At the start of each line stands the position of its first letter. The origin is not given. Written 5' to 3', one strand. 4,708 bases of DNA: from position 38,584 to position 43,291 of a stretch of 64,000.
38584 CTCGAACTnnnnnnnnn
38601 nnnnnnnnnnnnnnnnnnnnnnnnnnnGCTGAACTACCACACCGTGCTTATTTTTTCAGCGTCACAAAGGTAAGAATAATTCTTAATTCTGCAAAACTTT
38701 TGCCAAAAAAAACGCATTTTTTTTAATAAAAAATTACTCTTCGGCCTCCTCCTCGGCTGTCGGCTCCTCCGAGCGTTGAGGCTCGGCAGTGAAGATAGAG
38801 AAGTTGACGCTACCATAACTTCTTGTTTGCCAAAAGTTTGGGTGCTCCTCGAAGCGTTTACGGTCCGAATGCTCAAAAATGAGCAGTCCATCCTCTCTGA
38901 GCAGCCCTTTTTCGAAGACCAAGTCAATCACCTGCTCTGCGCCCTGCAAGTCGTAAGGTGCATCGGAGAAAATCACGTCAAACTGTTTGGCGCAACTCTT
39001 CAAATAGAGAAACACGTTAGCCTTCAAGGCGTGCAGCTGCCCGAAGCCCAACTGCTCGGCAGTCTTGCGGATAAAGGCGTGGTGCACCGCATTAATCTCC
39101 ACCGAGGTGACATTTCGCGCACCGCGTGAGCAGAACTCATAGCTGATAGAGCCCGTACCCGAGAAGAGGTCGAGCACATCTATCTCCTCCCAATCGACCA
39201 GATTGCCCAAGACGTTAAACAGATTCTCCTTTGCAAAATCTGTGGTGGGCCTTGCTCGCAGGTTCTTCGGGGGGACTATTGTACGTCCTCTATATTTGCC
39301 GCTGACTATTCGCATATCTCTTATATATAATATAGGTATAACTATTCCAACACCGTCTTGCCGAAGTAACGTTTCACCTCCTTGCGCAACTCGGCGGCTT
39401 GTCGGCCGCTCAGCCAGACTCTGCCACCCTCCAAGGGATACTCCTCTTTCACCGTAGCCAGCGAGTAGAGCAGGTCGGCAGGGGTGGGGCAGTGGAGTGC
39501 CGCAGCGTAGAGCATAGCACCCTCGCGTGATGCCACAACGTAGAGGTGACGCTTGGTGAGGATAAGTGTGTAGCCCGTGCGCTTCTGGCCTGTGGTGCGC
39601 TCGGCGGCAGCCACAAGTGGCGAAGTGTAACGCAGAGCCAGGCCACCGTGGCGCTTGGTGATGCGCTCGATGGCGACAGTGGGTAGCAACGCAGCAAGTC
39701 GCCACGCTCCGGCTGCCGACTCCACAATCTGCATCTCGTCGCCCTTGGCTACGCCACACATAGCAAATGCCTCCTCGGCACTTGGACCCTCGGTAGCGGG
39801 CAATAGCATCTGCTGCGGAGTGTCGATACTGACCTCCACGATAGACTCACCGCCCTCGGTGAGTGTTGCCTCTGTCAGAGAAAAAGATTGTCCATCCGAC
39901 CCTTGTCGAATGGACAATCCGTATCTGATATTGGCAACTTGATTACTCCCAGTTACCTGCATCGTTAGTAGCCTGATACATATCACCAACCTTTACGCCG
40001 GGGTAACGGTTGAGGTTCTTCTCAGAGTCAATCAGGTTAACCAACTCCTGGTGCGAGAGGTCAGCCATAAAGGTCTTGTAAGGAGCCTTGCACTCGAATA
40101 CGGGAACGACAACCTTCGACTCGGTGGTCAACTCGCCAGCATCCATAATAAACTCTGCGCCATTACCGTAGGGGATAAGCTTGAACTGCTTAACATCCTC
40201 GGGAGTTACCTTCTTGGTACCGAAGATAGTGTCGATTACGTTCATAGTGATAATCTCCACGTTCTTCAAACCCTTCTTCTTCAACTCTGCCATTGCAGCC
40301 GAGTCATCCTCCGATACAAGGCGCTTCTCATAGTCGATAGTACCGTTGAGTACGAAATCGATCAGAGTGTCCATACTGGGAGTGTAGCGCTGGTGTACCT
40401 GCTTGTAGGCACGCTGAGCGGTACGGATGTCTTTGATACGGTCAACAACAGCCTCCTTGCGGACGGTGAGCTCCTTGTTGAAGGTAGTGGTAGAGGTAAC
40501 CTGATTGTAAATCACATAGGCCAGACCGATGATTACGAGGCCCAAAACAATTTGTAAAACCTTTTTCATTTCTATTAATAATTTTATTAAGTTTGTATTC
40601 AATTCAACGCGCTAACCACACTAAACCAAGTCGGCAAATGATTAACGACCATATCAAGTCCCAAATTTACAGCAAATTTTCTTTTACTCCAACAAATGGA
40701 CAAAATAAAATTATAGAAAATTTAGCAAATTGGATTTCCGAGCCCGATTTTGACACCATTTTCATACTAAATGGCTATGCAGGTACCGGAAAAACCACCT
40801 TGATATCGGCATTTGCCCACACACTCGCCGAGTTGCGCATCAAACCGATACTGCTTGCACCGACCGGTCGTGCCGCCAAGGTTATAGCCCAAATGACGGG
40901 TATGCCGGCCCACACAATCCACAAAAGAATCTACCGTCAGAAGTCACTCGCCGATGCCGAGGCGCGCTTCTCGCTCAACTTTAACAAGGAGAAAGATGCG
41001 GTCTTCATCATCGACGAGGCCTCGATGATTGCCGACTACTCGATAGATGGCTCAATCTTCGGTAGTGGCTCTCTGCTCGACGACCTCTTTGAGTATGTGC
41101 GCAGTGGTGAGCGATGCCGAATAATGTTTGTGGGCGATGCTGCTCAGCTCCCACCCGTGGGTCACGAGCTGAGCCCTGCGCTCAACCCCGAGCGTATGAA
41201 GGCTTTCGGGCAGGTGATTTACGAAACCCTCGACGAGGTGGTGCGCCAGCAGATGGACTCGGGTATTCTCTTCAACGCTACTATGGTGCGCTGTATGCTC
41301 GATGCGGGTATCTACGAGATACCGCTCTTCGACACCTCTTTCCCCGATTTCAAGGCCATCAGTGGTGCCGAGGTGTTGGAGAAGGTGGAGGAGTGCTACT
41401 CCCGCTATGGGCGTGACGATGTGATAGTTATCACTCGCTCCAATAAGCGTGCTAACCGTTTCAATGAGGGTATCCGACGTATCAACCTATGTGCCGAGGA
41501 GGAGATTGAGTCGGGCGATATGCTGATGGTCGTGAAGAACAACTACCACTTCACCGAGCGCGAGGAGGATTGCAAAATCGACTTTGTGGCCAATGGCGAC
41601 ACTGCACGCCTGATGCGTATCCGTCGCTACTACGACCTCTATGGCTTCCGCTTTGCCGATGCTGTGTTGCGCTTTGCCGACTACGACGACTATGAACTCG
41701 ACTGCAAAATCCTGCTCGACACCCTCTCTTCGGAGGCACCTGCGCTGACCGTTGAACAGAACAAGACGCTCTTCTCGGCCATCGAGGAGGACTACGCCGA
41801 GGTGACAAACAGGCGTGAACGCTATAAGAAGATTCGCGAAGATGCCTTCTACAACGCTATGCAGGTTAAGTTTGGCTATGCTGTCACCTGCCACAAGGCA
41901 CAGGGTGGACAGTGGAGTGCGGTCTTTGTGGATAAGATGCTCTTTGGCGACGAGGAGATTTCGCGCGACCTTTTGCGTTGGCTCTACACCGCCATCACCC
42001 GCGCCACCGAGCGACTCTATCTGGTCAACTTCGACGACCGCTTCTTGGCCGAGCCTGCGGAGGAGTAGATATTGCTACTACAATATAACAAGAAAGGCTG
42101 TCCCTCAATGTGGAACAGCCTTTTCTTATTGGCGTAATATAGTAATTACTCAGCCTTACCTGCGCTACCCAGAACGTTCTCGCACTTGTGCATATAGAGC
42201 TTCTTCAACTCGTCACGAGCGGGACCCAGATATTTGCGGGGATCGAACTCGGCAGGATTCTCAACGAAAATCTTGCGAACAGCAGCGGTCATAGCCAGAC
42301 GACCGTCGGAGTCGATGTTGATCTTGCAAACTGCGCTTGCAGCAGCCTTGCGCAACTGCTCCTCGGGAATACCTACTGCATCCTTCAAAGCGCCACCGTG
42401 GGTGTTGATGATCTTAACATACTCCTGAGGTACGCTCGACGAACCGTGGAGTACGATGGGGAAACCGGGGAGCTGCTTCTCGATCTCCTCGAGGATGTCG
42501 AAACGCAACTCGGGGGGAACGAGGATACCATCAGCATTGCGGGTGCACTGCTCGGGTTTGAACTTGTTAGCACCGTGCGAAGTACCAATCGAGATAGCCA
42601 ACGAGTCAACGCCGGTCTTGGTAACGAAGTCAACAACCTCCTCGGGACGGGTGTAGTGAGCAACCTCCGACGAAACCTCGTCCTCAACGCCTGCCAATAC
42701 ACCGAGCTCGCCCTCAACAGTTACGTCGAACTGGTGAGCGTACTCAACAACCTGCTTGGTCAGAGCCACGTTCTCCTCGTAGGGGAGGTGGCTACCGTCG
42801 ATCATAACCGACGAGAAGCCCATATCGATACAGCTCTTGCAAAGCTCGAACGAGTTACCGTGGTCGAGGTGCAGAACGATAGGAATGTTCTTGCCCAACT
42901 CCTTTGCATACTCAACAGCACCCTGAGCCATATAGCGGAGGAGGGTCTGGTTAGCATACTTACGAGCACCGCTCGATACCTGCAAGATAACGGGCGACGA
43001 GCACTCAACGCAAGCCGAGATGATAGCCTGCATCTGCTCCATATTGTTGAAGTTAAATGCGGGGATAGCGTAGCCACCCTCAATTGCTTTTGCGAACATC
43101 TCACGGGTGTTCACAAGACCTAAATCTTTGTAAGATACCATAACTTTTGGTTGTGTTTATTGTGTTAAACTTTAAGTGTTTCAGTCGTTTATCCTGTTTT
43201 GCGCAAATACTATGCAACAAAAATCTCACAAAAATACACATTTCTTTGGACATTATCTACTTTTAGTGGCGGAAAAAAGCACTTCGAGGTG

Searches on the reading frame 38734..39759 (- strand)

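Call 32: search_protein_families(library=pfam, proteins=[window:38734-39759:-], max_evalue=0.00001)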
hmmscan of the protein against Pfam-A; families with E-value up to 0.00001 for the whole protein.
window:38734-39759:- (341 aa): 3 families
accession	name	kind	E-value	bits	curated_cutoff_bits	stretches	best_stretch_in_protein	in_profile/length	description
PF03602.21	Cons_hypoth95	-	8.5e-37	127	24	1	149-323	1-181/182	Conserved hypothetical protein 95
PF13847.12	Methyltransf_31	-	1.7e-07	31.5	27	1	193-299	5-113/145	Methyltransferase domain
PF13649.12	Methyltransf_25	-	9.4e-06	26.7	27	0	195-267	1-73/97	Methyltransferase domain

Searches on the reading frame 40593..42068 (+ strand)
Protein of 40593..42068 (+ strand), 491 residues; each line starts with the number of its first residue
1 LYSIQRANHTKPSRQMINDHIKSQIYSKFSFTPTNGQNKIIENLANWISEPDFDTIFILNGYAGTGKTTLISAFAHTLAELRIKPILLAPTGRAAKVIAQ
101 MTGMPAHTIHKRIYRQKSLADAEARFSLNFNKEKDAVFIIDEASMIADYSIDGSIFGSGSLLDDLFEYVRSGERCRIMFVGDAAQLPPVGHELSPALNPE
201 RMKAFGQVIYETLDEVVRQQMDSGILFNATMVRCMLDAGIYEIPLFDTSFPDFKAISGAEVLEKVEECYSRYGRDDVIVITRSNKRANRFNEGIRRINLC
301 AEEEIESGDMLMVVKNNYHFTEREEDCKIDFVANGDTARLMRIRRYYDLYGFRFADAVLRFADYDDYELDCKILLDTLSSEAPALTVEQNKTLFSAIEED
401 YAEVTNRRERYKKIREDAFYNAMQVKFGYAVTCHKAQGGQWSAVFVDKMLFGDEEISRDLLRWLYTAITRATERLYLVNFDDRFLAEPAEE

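Call 32: search_protein_families(library=pfam, proteins=[window:40593-42068:+], max_evalue=0.00001)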
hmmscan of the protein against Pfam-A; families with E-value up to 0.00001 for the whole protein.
window:40593-42068:+ (491 aa): 4 families
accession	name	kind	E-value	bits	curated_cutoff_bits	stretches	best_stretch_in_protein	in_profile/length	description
PF13604.12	AAA_30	-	8.8e-23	81.5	27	1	54-221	18-158/191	AAA domain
PF13245.12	AAA_19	-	2e-21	77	25.1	1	55-190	12-133/134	AAA domain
PF13538.12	UvrD_C_2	-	9e-19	67.5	27.4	1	428-478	2-52/52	UvrD-like helicase C-terminal domain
PF05970.20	PIF1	-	1.3e-06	28.6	25.9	1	35-191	4-157/223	PIF1-like helicase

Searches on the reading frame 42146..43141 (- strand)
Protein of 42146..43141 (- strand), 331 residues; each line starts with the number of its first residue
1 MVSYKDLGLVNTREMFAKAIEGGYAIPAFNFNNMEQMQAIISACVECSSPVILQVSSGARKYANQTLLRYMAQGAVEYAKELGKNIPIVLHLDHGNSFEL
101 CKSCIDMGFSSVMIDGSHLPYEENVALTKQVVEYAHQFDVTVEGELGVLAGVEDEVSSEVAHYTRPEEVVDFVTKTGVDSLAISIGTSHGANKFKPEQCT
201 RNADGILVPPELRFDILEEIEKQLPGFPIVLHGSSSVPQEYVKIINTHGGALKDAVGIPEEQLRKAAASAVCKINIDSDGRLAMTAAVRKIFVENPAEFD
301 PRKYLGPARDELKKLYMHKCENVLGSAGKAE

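Call 32: search_protein_families(library=pfam, proteins=[window:42146-43141:-], max_evalue=0.00001)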
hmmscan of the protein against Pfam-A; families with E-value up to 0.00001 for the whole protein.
window:42146-43141:- (331 aa): 1 family
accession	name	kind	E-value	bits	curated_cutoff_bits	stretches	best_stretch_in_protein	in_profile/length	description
PF01116.26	F_bP_aldolase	-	5.9e-100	334.8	25.5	1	10-329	1-277/277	Fructose-bisphosphate aldolase class-II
